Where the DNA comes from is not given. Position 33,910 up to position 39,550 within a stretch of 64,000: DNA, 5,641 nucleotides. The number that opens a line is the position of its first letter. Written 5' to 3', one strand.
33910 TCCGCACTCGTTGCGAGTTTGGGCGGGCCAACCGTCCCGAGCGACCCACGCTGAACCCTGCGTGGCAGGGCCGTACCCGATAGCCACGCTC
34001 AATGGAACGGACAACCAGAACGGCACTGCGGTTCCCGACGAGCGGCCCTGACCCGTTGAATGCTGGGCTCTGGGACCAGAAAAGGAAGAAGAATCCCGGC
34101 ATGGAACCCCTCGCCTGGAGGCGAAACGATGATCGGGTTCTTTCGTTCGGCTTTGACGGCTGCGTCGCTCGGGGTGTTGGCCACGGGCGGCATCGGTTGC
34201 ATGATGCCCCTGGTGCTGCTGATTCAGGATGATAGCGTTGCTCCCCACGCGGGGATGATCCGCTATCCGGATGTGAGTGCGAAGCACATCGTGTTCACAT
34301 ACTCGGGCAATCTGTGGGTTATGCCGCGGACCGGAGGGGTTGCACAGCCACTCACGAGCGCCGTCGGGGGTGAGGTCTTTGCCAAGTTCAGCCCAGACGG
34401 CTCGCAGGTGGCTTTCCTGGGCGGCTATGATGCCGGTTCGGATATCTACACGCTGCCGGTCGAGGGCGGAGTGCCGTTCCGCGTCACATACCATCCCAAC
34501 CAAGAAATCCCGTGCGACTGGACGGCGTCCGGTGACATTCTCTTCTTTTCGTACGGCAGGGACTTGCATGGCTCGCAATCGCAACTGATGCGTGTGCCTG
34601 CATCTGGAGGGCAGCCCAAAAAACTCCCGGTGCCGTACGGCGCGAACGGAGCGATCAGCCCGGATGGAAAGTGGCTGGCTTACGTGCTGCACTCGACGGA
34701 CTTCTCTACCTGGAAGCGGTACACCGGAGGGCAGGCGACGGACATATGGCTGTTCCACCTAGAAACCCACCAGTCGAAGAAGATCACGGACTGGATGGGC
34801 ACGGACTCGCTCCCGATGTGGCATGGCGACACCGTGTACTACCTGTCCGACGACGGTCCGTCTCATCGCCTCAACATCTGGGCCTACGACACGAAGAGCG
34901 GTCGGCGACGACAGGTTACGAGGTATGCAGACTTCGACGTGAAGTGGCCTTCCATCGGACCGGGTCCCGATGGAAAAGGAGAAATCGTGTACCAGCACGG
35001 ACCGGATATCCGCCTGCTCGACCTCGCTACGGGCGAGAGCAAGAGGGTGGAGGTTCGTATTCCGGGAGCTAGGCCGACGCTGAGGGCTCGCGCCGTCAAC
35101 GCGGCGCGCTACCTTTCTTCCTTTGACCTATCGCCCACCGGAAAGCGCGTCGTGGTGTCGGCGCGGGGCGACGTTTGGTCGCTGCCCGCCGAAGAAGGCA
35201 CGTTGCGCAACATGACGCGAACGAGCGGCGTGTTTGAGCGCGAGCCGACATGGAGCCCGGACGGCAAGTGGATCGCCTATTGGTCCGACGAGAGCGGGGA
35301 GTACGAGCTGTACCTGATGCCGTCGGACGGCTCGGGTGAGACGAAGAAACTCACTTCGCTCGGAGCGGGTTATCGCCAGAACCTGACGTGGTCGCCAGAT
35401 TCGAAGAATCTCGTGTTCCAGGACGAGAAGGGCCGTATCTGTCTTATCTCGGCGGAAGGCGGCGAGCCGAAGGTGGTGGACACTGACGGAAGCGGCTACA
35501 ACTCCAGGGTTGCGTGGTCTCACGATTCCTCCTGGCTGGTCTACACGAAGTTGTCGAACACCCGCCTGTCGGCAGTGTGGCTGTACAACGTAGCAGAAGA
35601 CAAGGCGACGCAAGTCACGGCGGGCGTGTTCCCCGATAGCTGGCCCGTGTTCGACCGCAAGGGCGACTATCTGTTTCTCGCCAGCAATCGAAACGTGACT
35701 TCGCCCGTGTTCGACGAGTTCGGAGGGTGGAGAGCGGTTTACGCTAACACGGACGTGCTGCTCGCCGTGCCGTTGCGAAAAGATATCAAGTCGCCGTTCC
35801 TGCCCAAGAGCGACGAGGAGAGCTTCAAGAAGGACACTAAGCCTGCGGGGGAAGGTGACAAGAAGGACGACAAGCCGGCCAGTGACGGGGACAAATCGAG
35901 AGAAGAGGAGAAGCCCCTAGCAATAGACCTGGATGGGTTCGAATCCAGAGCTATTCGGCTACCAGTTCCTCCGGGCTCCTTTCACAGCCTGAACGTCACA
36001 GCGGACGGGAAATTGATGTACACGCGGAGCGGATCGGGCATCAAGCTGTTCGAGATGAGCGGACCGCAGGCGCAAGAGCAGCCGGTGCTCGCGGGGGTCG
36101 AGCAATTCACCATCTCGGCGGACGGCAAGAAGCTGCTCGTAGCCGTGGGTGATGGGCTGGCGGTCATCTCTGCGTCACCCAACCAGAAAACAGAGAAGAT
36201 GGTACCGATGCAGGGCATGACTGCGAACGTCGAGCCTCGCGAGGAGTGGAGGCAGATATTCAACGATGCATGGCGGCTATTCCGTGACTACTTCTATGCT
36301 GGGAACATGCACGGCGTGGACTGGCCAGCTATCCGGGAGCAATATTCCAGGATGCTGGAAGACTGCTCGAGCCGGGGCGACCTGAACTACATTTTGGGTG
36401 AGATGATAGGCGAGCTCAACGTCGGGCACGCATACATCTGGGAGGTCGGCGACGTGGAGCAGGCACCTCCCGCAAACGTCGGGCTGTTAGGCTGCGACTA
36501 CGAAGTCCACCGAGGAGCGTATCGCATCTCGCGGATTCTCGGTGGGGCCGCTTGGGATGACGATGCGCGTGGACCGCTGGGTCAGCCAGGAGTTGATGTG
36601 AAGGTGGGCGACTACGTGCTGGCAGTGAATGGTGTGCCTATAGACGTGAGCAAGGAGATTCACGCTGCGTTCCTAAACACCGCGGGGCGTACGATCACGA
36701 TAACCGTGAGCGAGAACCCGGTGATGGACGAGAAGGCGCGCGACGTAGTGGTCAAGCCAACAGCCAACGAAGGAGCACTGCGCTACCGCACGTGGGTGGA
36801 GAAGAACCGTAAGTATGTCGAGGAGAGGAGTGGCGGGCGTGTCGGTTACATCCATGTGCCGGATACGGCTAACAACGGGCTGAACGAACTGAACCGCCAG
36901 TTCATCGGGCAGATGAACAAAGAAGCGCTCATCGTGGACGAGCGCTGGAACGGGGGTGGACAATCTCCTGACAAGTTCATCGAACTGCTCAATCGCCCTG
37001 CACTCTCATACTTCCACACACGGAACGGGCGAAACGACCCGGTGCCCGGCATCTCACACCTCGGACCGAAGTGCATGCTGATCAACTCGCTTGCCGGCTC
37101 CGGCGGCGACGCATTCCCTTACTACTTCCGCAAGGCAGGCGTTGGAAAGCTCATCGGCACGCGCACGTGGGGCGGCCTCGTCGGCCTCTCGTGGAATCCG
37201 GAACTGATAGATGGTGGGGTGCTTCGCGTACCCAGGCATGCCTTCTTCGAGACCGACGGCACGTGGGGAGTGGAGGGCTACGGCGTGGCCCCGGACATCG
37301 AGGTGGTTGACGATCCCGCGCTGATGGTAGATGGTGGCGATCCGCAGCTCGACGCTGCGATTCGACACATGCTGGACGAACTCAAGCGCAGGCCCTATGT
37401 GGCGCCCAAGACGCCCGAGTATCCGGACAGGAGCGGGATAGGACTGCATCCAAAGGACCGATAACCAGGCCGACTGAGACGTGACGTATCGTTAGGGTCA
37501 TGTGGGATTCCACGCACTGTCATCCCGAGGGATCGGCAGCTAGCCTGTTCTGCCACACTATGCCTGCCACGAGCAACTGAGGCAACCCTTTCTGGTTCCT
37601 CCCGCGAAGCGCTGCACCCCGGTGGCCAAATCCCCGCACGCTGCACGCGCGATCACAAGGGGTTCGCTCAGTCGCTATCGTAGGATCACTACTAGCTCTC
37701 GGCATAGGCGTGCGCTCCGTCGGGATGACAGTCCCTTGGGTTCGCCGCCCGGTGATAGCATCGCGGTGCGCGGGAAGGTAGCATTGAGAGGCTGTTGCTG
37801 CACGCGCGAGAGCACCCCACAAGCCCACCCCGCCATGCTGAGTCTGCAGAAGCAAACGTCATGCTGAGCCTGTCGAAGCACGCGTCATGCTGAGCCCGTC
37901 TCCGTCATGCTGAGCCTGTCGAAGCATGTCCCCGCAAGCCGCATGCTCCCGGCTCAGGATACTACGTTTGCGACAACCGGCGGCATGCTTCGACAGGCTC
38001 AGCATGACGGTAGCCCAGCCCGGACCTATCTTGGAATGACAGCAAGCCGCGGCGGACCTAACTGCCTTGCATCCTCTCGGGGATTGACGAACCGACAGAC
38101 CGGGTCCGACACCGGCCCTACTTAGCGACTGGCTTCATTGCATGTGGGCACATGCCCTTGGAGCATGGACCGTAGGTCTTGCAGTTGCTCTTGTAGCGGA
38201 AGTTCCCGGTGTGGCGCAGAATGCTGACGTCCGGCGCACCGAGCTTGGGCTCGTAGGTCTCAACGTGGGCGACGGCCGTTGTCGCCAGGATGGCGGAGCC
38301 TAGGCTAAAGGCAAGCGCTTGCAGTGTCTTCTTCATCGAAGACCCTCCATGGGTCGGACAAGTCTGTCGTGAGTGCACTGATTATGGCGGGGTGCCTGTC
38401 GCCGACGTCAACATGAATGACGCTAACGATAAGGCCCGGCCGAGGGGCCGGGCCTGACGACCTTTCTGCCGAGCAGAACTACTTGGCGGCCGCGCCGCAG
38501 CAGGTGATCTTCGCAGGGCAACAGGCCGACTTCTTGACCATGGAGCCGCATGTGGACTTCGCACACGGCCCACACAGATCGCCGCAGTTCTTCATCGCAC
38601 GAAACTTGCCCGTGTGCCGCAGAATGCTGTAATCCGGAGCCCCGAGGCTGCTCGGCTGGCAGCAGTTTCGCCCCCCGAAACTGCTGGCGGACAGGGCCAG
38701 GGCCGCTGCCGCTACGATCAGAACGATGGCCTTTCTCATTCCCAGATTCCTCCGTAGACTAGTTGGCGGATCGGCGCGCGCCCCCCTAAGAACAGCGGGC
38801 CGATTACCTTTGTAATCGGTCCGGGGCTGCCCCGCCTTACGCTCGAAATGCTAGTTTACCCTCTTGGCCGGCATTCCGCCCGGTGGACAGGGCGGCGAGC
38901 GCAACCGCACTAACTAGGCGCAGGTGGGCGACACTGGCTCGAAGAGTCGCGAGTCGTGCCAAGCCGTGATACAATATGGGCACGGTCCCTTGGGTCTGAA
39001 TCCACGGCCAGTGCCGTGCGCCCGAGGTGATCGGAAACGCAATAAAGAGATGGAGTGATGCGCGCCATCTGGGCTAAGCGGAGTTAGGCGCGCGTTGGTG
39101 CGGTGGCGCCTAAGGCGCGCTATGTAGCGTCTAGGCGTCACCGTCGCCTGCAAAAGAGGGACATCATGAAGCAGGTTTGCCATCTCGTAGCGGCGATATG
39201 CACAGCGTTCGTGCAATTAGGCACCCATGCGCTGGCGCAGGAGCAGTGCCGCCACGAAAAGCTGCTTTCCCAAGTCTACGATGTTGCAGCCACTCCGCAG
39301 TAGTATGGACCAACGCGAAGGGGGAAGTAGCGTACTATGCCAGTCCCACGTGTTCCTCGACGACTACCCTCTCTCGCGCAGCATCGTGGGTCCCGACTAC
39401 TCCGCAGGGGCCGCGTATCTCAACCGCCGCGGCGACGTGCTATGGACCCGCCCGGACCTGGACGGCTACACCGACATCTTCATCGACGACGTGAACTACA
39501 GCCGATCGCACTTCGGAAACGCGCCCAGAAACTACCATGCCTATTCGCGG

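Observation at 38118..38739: Two tandem small secreted Cys-rich paralogs with a conserved '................' core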

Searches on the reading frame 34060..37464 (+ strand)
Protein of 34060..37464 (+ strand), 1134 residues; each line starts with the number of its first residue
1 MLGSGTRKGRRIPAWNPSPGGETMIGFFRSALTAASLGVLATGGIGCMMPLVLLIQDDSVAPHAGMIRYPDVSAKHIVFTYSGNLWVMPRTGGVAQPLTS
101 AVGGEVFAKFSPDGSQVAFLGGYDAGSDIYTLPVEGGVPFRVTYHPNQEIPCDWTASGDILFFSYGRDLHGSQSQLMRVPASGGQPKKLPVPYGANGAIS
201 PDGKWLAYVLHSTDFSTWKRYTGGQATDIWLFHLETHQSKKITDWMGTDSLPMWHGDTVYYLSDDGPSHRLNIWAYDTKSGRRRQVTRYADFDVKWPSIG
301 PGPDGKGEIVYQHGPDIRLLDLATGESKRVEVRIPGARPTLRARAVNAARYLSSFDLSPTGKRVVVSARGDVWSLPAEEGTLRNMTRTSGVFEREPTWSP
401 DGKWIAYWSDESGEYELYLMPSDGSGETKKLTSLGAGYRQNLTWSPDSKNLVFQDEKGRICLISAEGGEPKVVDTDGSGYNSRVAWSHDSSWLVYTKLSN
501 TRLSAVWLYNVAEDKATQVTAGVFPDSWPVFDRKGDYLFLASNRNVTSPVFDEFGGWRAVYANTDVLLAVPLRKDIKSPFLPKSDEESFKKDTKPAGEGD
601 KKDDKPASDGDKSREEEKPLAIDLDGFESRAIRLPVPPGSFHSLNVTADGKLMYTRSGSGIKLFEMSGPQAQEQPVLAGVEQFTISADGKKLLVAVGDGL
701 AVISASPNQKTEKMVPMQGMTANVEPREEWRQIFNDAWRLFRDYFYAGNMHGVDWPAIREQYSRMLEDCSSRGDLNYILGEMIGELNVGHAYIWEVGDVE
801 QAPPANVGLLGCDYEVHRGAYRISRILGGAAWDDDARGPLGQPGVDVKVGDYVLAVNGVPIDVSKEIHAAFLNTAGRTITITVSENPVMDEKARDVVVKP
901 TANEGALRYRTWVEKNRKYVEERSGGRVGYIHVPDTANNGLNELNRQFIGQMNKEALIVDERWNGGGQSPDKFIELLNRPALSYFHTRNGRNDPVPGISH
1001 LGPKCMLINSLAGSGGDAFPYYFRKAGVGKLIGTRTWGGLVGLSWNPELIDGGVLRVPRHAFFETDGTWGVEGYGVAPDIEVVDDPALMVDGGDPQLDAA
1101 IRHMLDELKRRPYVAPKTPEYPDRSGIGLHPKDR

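Call 65: search_protein_families(library=ncbifam, proteins=[window:34060-37464:+], max_evalue=0.01)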
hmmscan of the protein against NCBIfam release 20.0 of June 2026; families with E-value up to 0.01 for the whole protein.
window:34060-37464:+ (1134 aa): 7 families
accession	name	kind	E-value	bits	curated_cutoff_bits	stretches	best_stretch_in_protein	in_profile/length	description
TIGR02800.1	propeller_TolB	equivalog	1.1e-34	120.1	343.15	3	342-474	227-363/418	Tol-Pal system beta propeller repeat protein TolB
NF033523.0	lasso_peptidase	equivalog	2.6e-20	72.8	400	2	359-460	58-155/638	Atxe2 family lasso peptide isopeptidase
NF053518.1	DipepPtdsDpp5Prph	equivalog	9.4e-18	64.1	900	3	360-416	217-273/655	dipeptidyl-peptidase Dpp5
NF002183.0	PRK01029.1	equivalog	1.9e-13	50.2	405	1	394-531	284-422/429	Tol-Pal system protein TolB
NF003124.0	PRK04043.1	equivalog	1.2e-05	24.3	428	0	267-295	253-281/419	Tol-Pal system protein TolB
NF033424.1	chlamy_CPAF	equivalog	5.2e-05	22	250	0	995-1080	450-536/564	protease-like activity factor CPAF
TIGR00225.1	prc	subfamily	0.009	15.1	218.6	0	917-1082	142-314/335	C-terminal processing peptidase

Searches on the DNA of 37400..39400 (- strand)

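Call 19: search_rna_families(source=window, start=37400, end=39400, threshold=evalue, max_evalue=10)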
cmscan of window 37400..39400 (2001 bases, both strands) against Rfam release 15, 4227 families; matches with E-value up to 10: 12.
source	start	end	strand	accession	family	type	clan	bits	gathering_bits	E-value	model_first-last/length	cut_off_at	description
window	37855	38015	-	RF02901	AaHKsRNA41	Gene; sRNA;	-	47.5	97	3.1e-09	1-187/187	no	Aggregatibacter sRNA 41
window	37903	38009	+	RF02901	AaHKsRNA41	Gene; sRNA;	-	43.8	97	3.2e-08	7-96/187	no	Aggregatibacter sRNA 41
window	37902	38010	-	RF04098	MIR9471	Gene; miRNA;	-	29.8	150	0.0006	13-122/135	no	MIR9471 microRNA precursor family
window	37900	38012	+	RF02010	mir-3180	Gene; miRNA;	-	27.9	99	0.076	1-92/92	no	mir-3180 microRNA precursor family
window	37892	38020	-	RF04162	MIR9662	Gene; miRNA;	-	24.6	80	0.3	1-100/100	no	MIR9662 microRNA precursor family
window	37898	38014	-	RF03868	mir-H2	Gene; miRNA;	-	24.5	92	0.36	1-77/77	no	mir-H2 microRNA precursor family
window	37902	38009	+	RF04162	MIR9662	Gene; miRNA;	-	22.3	80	1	10-90/100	no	MIR9662 microRNA precursor family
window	38426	38504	-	RF02837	anti-hemB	Gene; sRNA;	-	16.2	49.5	1.2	1-81/81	no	Burkholderia RNA 7 (anti-hemB)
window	38434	38453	-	RF01322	CRISPR-DR9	Gene; CRISPR;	-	15.8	45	5.5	6-25/37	no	CRISPR RNA direct repeat element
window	38429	38458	-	RF02604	BASRCI153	Gene; sRNA;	-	14.5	137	1.6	165-194/214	no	Brucella sRNA CI153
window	38016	38200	-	RF02142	HOXA11-AS1_6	Gene; lncRNA;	-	13.1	50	6.3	1-179/179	no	HOXA11 antisense RNA 1 conserved region 6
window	38648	38766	-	RF02225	sX6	Gene; sRNA;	-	12.4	40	2.2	1-342/342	no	Proteobacterial sRNA sX6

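Call 50: search_rna_families(sources=[L009, L010], threshold=evalue, max_evalue=1)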
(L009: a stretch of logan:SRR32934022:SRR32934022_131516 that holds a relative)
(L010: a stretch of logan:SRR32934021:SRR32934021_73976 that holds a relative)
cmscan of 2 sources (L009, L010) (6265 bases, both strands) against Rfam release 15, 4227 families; matches with E-value up to 1: 2.
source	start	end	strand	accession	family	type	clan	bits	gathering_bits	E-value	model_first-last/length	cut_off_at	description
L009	1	35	+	RF00023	tmRNA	Gene;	CL00001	42.2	47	1.9e-14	340-374/374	5'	transfer-messenger RNA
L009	8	75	+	RF04321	tmRNA_permuted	Gene;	-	20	47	0.57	36-94/213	no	permuted transfer-messenger RNA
